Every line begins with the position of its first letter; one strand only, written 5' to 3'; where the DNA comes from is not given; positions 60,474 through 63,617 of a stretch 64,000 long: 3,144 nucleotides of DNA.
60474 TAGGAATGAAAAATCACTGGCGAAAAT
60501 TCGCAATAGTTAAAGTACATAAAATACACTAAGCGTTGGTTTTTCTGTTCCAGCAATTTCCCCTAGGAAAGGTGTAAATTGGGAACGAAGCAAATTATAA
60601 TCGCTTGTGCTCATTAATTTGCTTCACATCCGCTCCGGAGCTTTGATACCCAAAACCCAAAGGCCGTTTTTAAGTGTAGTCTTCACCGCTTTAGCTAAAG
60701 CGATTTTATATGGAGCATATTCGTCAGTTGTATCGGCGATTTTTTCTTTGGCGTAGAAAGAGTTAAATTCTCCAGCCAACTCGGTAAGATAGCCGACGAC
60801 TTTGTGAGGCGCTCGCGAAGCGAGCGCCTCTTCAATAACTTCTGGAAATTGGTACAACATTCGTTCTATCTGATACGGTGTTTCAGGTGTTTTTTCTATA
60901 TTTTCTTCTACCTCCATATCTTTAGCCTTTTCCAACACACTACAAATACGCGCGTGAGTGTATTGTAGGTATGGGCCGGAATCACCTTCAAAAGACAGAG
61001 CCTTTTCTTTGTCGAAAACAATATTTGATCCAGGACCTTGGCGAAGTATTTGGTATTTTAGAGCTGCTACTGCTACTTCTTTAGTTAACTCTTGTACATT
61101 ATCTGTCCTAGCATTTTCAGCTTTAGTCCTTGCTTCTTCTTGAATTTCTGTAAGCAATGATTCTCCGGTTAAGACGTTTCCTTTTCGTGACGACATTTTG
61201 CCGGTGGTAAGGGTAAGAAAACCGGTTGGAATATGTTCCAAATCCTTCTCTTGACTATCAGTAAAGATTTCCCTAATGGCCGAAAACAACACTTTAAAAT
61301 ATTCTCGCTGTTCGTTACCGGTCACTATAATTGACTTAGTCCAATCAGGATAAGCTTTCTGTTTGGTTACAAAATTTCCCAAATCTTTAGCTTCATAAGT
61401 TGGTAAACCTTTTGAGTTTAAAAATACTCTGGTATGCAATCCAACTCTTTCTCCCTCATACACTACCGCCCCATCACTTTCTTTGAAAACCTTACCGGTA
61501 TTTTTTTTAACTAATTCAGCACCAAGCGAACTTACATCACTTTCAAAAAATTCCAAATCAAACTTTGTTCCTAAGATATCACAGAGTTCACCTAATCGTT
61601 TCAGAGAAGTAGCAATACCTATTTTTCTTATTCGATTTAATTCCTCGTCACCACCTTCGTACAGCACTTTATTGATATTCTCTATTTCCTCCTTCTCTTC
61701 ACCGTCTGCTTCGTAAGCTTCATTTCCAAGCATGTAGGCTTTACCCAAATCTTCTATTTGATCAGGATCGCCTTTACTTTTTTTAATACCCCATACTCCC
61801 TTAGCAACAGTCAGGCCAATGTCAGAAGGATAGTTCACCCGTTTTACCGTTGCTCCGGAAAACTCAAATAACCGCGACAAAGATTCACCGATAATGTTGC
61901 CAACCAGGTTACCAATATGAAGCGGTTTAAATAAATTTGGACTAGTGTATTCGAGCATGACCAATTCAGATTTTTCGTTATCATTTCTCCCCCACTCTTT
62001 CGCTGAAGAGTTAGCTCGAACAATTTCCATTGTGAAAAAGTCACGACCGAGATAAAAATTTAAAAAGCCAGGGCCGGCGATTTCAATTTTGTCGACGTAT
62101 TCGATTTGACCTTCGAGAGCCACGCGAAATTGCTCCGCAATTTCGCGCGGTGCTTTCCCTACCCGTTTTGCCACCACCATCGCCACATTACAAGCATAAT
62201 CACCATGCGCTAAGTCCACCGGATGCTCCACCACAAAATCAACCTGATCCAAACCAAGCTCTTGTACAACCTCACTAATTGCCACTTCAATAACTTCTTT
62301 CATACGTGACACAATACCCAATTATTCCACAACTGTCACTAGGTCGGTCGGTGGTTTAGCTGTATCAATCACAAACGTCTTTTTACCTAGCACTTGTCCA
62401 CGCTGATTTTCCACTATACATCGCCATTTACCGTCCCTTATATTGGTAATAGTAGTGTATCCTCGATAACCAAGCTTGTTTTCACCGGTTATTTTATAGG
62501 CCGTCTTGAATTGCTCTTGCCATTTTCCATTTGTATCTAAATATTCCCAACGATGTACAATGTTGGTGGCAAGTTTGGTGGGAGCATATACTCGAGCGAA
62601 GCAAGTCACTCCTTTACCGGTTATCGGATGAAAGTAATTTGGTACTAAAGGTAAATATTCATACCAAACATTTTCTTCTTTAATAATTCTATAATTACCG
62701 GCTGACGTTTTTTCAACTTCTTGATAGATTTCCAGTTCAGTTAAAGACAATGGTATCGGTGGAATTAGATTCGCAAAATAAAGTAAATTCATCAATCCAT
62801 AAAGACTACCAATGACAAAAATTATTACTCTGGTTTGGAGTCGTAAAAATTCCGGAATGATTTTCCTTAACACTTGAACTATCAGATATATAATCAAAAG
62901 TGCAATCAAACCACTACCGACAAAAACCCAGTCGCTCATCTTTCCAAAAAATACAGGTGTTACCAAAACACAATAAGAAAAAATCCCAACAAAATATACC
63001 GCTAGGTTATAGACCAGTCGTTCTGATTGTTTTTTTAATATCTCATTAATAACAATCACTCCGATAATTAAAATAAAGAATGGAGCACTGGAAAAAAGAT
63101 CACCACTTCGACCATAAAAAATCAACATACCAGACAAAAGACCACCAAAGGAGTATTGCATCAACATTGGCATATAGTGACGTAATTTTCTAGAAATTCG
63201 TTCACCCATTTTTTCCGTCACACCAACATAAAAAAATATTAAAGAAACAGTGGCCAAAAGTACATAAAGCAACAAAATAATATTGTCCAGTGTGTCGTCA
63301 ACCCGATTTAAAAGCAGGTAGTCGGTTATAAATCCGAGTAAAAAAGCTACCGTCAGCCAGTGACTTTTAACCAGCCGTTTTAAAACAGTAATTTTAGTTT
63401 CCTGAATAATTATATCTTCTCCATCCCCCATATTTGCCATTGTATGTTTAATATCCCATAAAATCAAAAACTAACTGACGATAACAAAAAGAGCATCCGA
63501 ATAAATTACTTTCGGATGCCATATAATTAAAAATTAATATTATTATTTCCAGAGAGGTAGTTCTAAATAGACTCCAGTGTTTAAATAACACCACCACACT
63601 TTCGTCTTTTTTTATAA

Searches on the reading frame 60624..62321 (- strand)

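Call 22: search_protein_families(library=pfam, proteins=[window:60624-62321:-], max_evalue=0.001)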
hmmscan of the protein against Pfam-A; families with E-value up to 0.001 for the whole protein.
window:60624-62321:- (565 aa): 3 families
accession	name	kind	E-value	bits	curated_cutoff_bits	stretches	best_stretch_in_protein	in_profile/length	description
PF00750.26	tRNA-synt_1d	-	1.9e-33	116.4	23.3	1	114-437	15-348/349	tRNA synthetases class I (R), catalytic domain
PF05746.21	DALR_1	-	4.3e-31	107.9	22.3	1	452-565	1-117/117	DALR anticodon binding domain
PF03485.21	Arg_tRNA_synt_N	-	6.4e-23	81.6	21.5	1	8-91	4-85/85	Arginyl tRNA synthetase N terminal domain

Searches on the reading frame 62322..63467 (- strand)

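Call 22: search_protein_families(library=pfam, proteins=[window:62322-63467:-], max_evalue=0.001)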
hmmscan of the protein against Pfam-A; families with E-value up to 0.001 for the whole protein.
window:62322-63467:- (381 aa): 1 family
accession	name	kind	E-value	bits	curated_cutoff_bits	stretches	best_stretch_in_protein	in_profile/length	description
PF11141.13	DUF2914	-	2.6e-09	37.1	23.6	1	301-367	2-62/62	Protein of unknown function (DUF2914)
